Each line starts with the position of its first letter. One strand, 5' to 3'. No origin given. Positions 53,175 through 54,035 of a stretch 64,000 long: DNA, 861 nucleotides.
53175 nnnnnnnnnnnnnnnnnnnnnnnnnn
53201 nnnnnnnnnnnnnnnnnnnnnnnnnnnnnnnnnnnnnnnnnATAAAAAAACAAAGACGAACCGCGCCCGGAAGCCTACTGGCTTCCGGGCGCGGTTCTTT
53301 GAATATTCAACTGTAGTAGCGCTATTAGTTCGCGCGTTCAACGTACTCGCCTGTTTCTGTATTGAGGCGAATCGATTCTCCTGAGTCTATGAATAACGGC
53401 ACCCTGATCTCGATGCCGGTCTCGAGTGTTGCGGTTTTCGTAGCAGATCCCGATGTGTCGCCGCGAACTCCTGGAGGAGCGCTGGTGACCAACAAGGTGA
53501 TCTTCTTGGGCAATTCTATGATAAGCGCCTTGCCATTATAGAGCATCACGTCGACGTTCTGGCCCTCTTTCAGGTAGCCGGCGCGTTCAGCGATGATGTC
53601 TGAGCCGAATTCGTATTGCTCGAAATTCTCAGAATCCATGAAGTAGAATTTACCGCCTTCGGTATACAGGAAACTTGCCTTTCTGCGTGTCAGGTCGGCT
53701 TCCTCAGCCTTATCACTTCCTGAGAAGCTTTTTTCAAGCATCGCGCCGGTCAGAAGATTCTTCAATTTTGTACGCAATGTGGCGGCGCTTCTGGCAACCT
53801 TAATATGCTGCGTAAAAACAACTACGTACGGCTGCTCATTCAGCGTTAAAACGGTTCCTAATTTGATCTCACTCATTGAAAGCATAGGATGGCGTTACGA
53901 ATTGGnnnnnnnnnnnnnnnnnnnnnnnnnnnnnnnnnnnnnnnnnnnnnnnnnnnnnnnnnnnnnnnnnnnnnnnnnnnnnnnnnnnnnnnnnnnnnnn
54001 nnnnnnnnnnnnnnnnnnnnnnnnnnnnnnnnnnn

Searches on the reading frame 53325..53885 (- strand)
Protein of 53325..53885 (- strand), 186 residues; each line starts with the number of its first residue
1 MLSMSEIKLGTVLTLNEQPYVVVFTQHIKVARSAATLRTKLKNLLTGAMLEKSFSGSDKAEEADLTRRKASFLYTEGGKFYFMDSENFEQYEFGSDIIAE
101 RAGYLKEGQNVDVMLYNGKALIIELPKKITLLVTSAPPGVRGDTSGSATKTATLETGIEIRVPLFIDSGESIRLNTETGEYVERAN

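Call 67: search_protein_families(library=pfam, proteins=[window:53325-53885:-], max_evalue=0.0001)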
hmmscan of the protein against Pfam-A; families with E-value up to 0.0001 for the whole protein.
window:53325-53885:- (186 aa): 3 families
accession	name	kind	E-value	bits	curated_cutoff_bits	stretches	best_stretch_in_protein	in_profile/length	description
PF09285.17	Elong-fact-P_C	-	2.6e-23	81.9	25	1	129-184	1-56/56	Elongation factor P, C-terminal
PF01132.26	EFP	-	3.9e-19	68.8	27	1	68-121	1-54/54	Elongation factor P (EF-P) OB domain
PF08207.18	EFP_N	-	8.1e-17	61.4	23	1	3-59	1-57/58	Elongation factor P (EF-P) KOW-like domain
